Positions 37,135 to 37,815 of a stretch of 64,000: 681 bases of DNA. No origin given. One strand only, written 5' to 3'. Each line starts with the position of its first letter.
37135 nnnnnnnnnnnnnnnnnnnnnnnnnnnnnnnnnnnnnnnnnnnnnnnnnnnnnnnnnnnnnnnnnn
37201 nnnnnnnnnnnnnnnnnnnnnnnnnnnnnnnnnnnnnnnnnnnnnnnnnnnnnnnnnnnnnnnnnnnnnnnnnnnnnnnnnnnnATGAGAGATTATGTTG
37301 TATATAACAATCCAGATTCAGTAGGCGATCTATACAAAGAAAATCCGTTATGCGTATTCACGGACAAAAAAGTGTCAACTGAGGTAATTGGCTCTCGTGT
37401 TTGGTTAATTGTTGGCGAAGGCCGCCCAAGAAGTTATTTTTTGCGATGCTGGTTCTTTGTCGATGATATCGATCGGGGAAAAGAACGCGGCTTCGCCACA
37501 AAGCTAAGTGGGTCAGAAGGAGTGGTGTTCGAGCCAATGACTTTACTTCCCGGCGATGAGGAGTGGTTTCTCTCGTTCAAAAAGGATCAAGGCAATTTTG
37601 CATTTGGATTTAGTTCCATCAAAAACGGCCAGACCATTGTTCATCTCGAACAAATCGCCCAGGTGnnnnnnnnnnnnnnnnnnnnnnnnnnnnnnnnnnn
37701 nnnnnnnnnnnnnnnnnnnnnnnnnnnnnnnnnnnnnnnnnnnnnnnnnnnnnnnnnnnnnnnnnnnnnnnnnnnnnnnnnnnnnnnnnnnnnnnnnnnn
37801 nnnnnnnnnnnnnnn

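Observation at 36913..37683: Two unknown ORFs wedged between nrdA and nrdB, bracketed by a duplicated nrdA 3' end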

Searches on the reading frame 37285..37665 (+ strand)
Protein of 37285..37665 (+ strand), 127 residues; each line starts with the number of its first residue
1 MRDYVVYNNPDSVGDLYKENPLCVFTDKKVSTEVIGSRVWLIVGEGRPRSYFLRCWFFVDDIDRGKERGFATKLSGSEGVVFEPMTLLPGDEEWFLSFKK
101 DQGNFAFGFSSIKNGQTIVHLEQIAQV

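Call 4: search_protein_families(library=pfam, proteins=[window:37285-37665:+], max_evalue=1)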
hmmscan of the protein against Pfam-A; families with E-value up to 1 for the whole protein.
window:37285-37665:+ (127 aa): 0 families

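Call 5: search_protein_families(library=padloc, proteins=[window:37285-37665:+], max_evalue=1)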
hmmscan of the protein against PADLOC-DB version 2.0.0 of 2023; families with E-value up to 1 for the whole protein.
window:37285-37665:+ (127 aa): 0 families

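Call 6: search_protein_families(library=ncbifam, proteins=[window:37285-37665:+], max_evalue=1)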
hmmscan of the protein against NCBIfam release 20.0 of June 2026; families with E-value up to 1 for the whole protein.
window:37285-37665:+ (127 aa): 0 families

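Call 7: search_protein_families(library=phrogs, proteins=[window:37285-37665:+], max_evalue=1)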
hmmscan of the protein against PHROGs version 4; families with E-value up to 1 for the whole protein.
window:37285-37665:+ (127 aa): 0 families

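Call 8: search_solved_structures(query=window:37285-37665:+, max_evalue=10)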
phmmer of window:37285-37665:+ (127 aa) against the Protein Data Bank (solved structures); distinct sequences matched with E-value up to 10: 1.
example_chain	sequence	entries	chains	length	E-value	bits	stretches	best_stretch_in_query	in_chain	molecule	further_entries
4me8_A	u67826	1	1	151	0.26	14.4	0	81-119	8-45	Signal peptidase I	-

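Call 10: find_homologous_proteins(query=window:37285-37665:+, max_evalue=0.001)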
Query window:37285-37665:+ (127 aa): 9 proteins with E <= 0.001 among 18 candidates.
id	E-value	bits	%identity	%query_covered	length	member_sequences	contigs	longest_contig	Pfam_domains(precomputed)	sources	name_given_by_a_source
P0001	9.2e-76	270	94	100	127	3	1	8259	-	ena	-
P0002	5.3e-50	187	65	98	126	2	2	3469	-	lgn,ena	-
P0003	2.7e-46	175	60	100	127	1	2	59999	-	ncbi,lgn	ncbi:MAG: hypothetical protein WAU71_09560 [Pyrinomonadaceae bacterium]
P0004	1.3e-43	166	61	99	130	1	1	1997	-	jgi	jgi:hypothetical protein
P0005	1.5e-43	166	60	98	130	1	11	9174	-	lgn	-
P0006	5.3e-43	164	57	100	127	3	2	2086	-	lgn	-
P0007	1.3e-41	159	58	94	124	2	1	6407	-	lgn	-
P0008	7.2e-26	108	49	99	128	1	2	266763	-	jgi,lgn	jgi:hypothetical protein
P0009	1.4e-25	108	48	100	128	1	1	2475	-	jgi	jgi:hypothetical protein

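Call 12: find_encoding_contigs(protein=P0001, flank=6000, max_places=3)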
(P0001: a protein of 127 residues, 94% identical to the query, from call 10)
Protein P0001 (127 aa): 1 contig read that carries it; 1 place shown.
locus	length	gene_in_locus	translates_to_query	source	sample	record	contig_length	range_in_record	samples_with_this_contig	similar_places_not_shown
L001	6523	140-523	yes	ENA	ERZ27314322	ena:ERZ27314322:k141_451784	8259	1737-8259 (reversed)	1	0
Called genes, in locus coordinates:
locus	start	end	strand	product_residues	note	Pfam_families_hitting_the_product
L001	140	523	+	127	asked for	-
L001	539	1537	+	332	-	PF00268:Ribonuc_red_sm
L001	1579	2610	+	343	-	PF01916:DS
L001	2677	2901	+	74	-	PF09720:Unstab_antitox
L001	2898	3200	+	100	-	-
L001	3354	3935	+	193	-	-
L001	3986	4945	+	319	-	PF06574:FAD_syn, PF01687:Flavokinase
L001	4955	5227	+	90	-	-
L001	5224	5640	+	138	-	PF01850:PIN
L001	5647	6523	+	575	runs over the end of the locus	PF03109:ABC1, PF01636:APH (faint), PF27536:UbiB_helical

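Call 13: find_encoding_contigs(protein=P0003, flank=6000, max_places=3)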
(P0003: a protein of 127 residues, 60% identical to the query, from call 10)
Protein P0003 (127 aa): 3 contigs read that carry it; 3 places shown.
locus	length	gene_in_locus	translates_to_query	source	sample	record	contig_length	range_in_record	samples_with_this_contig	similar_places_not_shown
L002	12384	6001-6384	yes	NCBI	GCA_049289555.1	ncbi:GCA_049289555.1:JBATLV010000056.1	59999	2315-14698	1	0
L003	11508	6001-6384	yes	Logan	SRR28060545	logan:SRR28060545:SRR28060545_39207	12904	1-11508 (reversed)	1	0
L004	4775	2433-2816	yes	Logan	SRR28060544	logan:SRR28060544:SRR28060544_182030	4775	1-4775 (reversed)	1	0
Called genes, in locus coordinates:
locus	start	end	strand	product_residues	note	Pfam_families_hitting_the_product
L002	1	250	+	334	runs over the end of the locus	-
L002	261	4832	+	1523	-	PF08852:DUF1822, PF00176:SNF2-rel_dom, PF00270:DEAD (weak), PF04851:ResIII, PF00271:Helicase_C, PF13020:NOV_C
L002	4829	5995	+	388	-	PF20118:DUF6508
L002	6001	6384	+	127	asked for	-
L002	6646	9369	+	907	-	-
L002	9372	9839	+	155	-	-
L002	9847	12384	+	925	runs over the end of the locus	PF04465:DUF499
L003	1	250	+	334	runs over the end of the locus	-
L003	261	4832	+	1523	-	PF08852:DUF1822, PF00176:SNF2-rel_dom, PF00270:DEAD (weak), PF04851:ResIII, PF00271:Helicase_C, PF13020:NOV_C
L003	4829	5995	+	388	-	PF20118:DUF6508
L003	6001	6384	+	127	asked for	-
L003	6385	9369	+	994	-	PF06634:DUF1156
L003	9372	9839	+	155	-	-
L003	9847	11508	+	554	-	?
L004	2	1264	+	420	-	?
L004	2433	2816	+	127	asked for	-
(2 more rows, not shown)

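Call 14: find_encoding_contigs(protein=P0008, flank=6000, max_places=3)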
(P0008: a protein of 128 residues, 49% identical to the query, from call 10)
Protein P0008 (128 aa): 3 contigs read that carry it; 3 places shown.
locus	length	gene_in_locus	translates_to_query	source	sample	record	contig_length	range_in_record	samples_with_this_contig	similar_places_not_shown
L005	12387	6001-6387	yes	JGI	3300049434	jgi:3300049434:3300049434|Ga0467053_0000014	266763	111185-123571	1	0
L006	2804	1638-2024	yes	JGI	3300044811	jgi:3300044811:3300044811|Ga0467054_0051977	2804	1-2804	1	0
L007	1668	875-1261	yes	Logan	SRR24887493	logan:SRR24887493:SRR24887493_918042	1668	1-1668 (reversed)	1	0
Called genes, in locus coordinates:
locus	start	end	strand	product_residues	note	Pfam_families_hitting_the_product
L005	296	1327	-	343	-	-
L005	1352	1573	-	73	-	-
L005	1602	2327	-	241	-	PF10604:Polyketide_cyc2 (weak), PF08327:AHSA1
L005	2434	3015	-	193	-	PF06736:TMEM175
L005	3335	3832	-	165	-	-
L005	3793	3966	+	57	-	-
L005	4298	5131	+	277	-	-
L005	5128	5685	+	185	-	-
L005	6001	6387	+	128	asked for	-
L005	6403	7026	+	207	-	-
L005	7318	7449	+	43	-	-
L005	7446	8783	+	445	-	PF01551:Peptidase_M23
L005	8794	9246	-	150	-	-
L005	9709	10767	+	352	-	PF08240:ADH_N, PF02826:2-Hacid_dh_C (faint), PF00107:ADH_zinc_N, PF13602:ADH_zinc_N_2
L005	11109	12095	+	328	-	PF00248:Aldo_ket_red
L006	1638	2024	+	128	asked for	-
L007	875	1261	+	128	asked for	-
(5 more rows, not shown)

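Call 15: find_encoding_contigs(protein=P0005, flank=6000, max_places=6)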
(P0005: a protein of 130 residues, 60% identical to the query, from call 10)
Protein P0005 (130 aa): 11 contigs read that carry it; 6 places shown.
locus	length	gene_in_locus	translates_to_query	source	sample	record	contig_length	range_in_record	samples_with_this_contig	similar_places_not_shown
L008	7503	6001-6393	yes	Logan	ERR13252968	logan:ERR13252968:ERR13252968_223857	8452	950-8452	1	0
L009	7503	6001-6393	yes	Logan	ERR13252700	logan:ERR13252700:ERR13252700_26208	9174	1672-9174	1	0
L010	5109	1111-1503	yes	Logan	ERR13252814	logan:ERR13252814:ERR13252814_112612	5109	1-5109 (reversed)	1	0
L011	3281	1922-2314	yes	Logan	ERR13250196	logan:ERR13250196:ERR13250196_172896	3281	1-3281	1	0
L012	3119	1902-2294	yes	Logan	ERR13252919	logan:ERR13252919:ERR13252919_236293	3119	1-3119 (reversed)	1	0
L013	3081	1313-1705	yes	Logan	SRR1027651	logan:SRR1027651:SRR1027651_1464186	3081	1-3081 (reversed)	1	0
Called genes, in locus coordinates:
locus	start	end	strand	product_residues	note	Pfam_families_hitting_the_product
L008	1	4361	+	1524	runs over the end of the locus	PF04851:ResIII, PF00176:SNF2-rel_dom, PF00270:DEAD (weak), PF00271:Helicase_C, PF13020:NOV_C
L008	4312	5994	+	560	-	PF20118:DUF6508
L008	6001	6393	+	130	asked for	-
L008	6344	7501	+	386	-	?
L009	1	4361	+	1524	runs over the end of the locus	PF04851:ResIII, PF00176:SNF2-rel_dom, PF00270:DEAD (weak), PF00271:Helicase_C, PF13020:NOV_C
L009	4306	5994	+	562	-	PF20118:DUF6508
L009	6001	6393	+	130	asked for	-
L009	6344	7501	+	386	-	?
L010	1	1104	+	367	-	?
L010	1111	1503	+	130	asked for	-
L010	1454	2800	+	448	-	-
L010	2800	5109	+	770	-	?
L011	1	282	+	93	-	?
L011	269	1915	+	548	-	PF20118:DUF6508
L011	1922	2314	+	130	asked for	-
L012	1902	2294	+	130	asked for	-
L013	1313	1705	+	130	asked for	-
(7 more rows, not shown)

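Call 16: find_encoding_contigs(protein=P0007, flank=6000, max_places=3)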
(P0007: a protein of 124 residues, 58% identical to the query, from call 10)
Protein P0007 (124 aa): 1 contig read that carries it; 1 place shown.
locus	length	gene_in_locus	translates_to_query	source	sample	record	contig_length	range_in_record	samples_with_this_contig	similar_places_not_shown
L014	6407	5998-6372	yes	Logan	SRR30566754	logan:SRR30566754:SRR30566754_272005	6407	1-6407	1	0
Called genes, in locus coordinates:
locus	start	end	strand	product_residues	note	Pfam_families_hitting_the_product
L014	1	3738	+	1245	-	?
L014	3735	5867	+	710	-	PF20118:DUF6508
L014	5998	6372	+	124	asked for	-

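Call 17: find_encoding_contigs(protein=P0002, flank=6000, max_places=3)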
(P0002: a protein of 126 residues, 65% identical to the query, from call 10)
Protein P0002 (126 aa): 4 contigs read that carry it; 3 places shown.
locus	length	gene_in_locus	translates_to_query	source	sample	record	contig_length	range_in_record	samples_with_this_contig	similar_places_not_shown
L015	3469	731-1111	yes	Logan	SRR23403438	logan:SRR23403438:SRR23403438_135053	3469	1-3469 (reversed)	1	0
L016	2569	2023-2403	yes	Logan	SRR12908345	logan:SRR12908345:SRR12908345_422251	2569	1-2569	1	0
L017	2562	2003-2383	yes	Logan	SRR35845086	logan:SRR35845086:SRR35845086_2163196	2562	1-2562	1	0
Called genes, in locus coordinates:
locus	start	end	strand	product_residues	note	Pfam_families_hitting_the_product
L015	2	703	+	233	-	?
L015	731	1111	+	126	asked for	-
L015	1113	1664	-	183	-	-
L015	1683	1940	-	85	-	PF03852:Vsr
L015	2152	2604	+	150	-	PF01797:Y1_Tnp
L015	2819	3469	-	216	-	?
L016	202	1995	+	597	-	PF03235:GmrSD_N, PF07510:GmrSD_C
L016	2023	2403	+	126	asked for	-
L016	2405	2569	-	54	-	?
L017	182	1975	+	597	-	PF03235:GmrSD_N, PF07510:GmrSD_C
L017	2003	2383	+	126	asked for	-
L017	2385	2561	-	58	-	?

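Call 23: search_solved_structures(query=A1, max_evalue=10)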
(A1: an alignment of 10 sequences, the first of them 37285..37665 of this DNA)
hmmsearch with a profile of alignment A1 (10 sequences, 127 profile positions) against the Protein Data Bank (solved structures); distinct sequences matched with E-value up to 10: 0.

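Call 29: predict_structure(alignment_id=A1)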
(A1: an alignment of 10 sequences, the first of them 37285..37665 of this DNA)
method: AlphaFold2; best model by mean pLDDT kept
length: 127 residues; sequences in the alignment: 10
mean_pLDDT: 89.1   pTM: 0.85
mean pLDDT of the five models: 89.1, 88.2, 87.4, 86.5, 85.1
residues with pLDDT >= 90: 76; 70-90: 49; 50-70: 2; < 50: 0
segments of 3 or more residues with pLDDT < 50: none
pLDDT, mean of each block of 10 residues (from residue 1): 89 76 89 95 89 96 85 94 91 91 80 93 92
secondary structure, 60 per line:
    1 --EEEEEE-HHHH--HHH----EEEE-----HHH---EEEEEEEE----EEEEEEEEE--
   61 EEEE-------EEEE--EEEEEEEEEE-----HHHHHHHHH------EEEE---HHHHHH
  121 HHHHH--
elements in order: E3-8 H10-13 E23-26 E38-45 E50-58 E61-64 E72-75 E78-87 H93-101 E108-111 H115-125

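Call 34: fold_search(model_id=the predicted structure, library=pdb)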
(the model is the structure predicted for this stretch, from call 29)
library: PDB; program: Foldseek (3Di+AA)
matches with E <= 10: 337; with E <= 0.001: 1
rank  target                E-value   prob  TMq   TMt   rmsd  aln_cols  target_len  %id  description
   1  2p5d                  6.8e-04  1.00  0.62  0.56   4.6       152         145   15  Crystal structure of MJECL36 from Methanocaldococcus jannaschii DSM 2661 (released 2007-09-18)
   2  2hd9                  4.5e-03  0.99  0.53  0.48   6.3       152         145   14  Crystal structure of PH1033 from Pyrococcus horikoshii OT3 (released 2006-12-20)
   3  1wmm                  7.3e-03  0.99  0.55  0.50   6.3       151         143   12  Crystal structure of PH1033 from Pyrococcus horikoshii Ot3 (released 2005-08-23)
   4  5y6c_A                1.0e-02  0.99  0.53  0.48   5.0       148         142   13  Crystal structure of ZmASCH S128A mutant protein from Zymomonas mobilis (released 2018-07-18)
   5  5y6b_A                1.3e-02  0.98  0.48  0.43   6.4       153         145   12  Crystal structure of ZmASCH Y47F mutant protein from Zymomonas mobilis (released 2018-07-18)
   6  5gus_B                1.3e-02  0.99  0.52  0.47   5.1       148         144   13  Crystal structure of ASCH domain from Zymomonas mobilis (released 2017-08-30)
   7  5y6b_B                1.5e-02  0.99  0.52  0.48   5.3       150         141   13  Crystal structure of ZmASCH Y47F mutant protein from Zymomonas mobilis (released 2018-07-18)
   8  5y6b_D                1.5e-02  0.97  0.48  0.45   6.6       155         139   12  Crystal structure of ZmASCH Y47F mutant protein from Zymomonas mobilis (released 2018-07-18)
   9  5guq_C                2.3e-02  0.94  0.46  0.41   6.6       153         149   12  Crystal structure of ASCH from Zymomonas mobilis (released 2017-08-30)
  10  5gus_A                2.5e-02  0.96  0.48  0.44   6.3       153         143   12  Crystal structure of ASCH domain from Zymomonas mobilis (released 2017-08-30)
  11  5guq_A                3.7e-02  0.93  0.48  0.44   6.4       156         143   12  Crystal structure of ASCH from Zymomonas mobilis (released 2017-08-30)
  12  5o8m_D                4.5e-02  0.96  0.55  0.54   5.3       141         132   12  Crystal structure of the MmI1 YTH domain (released 2018-04-25)
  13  6yex_B                4.8e-02  0.97  0.59  0.29   5.0       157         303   13  VcaM4I restriction endonuclease in the absence of DNA (released 2020-12-16)
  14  5dnp_A                5.4e-02  0.97  0.58  0.53   4.6       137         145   13  Crystal structure of Mmi1 YTH domain (released 2016-04-06)
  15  5h8a_D                5.4e-02  0.93  0.54  0.44   5.5       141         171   11  Mmi1 YTH domain (released 2016-01-13)
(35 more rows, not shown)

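Call 56: find_related_loci(query=A1, collection=viral_contigs, flank=5000)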
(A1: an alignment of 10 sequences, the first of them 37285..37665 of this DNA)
Query A1 (127 aa) in viral_contigs; peptide patterns used: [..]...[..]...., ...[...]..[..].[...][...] (x = any residue, [..] = any of these).
19 stretches matched a pattern, but none encodes a relative of the query by tblastn (E <= 1e-3).

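Call 61: find_related_loci(query=A1, collection=metagenome_contigs, flank=6000)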
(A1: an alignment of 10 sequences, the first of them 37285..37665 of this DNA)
Query A1 (127 aa) in metagenome_contigs; peptide patterns used: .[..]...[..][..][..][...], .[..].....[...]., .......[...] (x = any residue, [..] = any of these).
337 stretches matched a pattern; 18 encode a relative of the query (tblastn E <= 1e-3); 18 distinct loci.
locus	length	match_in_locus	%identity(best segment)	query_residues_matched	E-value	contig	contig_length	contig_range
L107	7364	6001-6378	57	1-127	1e-49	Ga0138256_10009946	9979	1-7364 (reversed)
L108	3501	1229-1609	49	1-127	2e-39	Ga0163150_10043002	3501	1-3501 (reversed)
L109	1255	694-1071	48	1-126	1e-39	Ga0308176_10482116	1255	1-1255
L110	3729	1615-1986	52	1-125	3e-37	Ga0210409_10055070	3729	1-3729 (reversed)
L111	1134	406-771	50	1-123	4e-37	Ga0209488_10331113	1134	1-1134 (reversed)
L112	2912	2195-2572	49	1-127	8e-33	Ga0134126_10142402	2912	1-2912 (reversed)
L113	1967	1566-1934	44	1-123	2e-31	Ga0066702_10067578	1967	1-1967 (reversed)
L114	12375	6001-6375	43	1-124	1e-28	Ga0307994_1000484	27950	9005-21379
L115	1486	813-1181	42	1-124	1e-27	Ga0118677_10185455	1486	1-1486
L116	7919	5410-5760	40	1-118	3e-27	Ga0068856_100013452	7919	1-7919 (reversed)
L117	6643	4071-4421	40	1-118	3e-27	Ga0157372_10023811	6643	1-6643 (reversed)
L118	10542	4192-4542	40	1-118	3e-27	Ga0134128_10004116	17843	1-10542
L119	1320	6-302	50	24-124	2e-27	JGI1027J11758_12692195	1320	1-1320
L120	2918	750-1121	42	1-125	8e-26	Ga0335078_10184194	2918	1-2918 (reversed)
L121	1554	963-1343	39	1-126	1e-24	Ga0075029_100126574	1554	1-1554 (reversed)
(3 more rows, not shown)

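Call 63: search_protein_families(library=padloc, proteins=[L003:261-4829:+, L003:4829-5992:+, L003:6385-9366:+, L003:9372-9836:+, L002:9847-12384:+, L016:202-1992:+, L005:4298-5128:+, L005:5128-5682:+, L005:6403-7023:+], max_evalue=0.001)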
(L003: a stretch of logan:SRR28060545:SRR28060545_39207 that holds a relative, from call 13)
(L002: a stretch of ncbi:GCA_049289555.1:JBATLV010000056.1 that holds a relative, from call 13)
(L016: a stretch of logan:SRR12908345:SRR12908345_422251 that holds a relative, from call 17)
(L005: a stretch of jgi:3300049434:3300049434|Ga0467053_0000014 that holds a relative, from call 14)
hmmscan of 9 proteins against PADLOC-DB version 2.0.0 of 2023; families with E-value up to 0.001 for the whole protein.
L003:261-4829:+ (1523 aa): 55 families (the best 25 are shown)
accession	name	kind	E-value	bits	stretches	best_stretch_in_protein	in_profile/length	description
PDLC00659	HmaA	-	3.9e-187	622.4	1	384-1493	5-1145/1176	SNF2 helicase / DEAD-box helicase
PDLC02620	DrmD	-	1.3e-132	441.8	1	474-1075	92-669/1060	DrmD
PDLC02500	BrxHI|BrxHII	-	1.5e-113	379.2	1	469-1060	78-660/933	BrxHI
PDLC02621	DrmD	-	2.1e-95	318.9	1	485-1367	125-1024/1040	DrmD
PDLC02504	BrxHI|BrxHII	-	2.5e-94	315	1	453-1360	81-953/971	BrxHII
PDLC02619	DrmD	-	6.4e-63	211.2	1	466-1011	17-573/872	DrmD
PDLC02572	DrmA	-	5.3e-60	201.4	1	495-990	131-640/1043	DrmA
PDLC02634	DrmD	-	3.1e-56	188.7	1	473-1022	83-631/900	DrmD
PDLC02623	DrmD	-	3.4e-56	188.6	2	707-1059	400-704/1040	DrmD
PDLC02632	DrmD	-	3.1e-50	169.3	1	496-981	137-633/662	DrmD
PDLC02633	DrmD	-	2.4e-44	149.5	1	486-977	130-633/839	DrmD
PDLC02840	DpdE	-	1.5e-40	137.4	2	479-668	157-328/1091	DpdE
PDLC02843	DpdE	-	5.6e-38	128.5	2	478-676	155-331/1091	DpdE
PDLC02853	DpdE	-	6.8e-35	118.3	2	461-669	77-294/985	DpdE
PDLC02193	PLD_Helicase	-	7.5e-32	108.4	2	926-1003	751-829/905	-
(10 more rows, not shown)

L003:4829-5992:+ (388 aa): 0 families

L003:6385-9366:+ (994 aa): 22 families
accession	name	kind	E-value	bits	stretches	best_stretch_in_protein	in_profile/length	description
PDLC00661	HmaB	-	6.9e-124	412.7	2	206-797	218-827/973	DNA-adenine methylase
PDLC00660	HmaB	-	1.1e-120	402.1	2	205-775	216-811/967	DNA-adenine methylase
PDLC03233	MTase_II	-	2.5e-57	192.9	2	151-686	117-642/731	Type II methyltransferase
PDLC02189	DUF1156_MTase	-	1.1e-42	144.3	1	155-700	163-691/944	-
PDLC03352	MTase_II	-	3.9e-41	138.8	3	159-276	95-207/1023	Type II methyltransferase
PDLC03314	MTase_II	-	1.9e-26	90.5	2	154-309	162-316/944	Type II methyltransferase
PDLC03312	MTase_II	-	5.5e-12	42.2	1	534-662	1123-1237/1344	Type II methyltransferase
PDLC02541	PglX|PglXI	-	2.3e-09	33.9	1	526-667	480-602/919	PglXI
PDLC03367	MTase_II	-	1.1e-08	31.9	1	157-198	43-84/633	Type II methyltransferase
PDLC03380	MTase_II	-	1.7e-07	28.8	1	532-572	255-295/393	Type II methyltransferase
PDLC03319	MTase_II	-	2.7e-07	27.8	0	533-574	285-326/503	Type II methyltransferase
PDLC03325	MTase_II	-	3.2e-07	27.4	0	158-198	94-134/426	Type II methyltransferase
PDLC04134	mad2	-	2.9e-06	24.4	0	529-649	347-413/492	mads_2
PDLC03364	MTase_II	-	3.5e-06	24.3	1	158-284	61-188/380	Type II methyltransferase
PDLC03322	MTase_II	-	1.5e-05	22.1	1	157-196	66-105/446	Type II methyltransferase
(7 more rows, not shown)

L003:9372-9836:+ (155 aa): 0 families

L002:9847-12384:+ (846 aa): 3 families
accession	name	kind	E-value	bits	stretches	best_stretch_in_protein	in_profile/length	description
PDLC00662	HmaC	-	3.8e-119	397.4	1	1-829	1-834/941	AAA+ ATPase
PDLC02192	DUF499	-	6e-25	85.2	1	44-550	33-507/1022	-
PDLC02779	SspC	-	0.00025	17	0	308-352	284-327/1054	SspC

L016:202-1992:+ (597 aa): 34 families (the best 25 are shown)
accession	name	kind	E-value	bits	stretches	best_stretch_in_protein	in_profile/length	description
PDLC04157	HEC-06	-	7.5e-63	211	1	30-586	19-550/558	-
PDLC04155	HEC-06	-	1.7e-62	209.7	1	20-594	8-560/562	-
PDLC04154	HEC-06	-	1.7e-59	199.9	1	17-595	7-567/569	-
PDLC02687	Orf5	-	9.5e-49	164.5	1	21-544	5-518/543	Orf5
PDLC02700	Orf5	-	3.3e-43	146.3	1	30-586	8-550/555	Orf5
PDLC02693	Orf5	-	3.5e-41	139.8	1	28-587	3-538/543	Orf5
PDLC02695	Orf5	-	3.6e-38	129.3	2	17-280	3-297/601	Orf5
PDLC02699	Orf5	-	5.9e-31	105.8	2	183-558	159-519/530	Orf5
PDLC02691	Orf5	-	1.8e-29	100.8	1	17-585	3-573/579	Orf5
PDLC02701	Orf5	-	1.3e-27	94.6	2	204-564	213-574/596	Orf5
PDLC02692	Orf5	-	5.9e-25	86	1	31-593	5-557/558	Orf5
PDLC02698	Orf5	-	1.3e-24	84.9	1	25-320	11-332/573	Orf5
PDLC04156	HEC-06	-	4.3e-20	69.8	2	198-291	197-297/562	-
PDLC02690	Orf5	-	9.1e-20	69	1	30-261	6-235/531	Orf5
PDLC02686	Orf5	-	1.2e-17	61.6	1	24-267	10-263/566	Orf5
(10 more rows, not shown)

L005:4298-5128:+ (277 aa): 14 families
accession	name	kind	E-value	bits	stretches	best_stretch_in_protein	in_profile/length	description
PDLC04772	PDC-M68A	-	2.5e-28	97.7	1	4-109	6-113/253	-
PDLC00739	Effector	-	3.6e-23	80.5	1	4-111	9-118/378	Endonuclease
PDLC01997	SAVED1--SAVED_HNH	-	3.9e-23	80.5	1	5-108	8-111/368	-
PDLC00749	Effector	-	1.5e-18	65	1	4-107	17-123/395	Endonuclease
PDLC00747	Effector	-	5.1e-18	63.4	1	4-127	13-142/373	Endonuclease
PDLC00746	Effector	-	2.4e-17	61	1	3-112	17-128/389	Endonuclease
PDLC00406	SduA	-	1.4e-16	59.4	1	7-117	22-129/326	DUF4263 domain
PDLC00751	Effector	-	4.7e-13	47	1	14-108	142-238/530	Endonuclease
PDLC01998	SAVED1--SAVED_HNH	-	7.1e-13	46.1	1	3-106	114-219/506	-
PDLC00743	Effector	-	5.7e-10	36.9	1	1-106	1-109/384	Endonuclease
PDLC00742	Effector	-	4.6e-09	33.5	1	3-99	121-219/527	Endonuclease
PDLC00740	Effector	-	1.5e-08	31.8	1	36-107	50-123/391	Endonuclease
PDLC04773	PDC-M68A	-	2.3e-08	32.4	1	58-107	2-49/200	-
PDLC01999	SAVED1--SAVED_HNH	-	2.7e-05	21.3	1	37-105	51-118/387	-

L005:5128-5682:+ (185 aa): 0 families

L005:6403-7023:+ (207 aa): 0 families
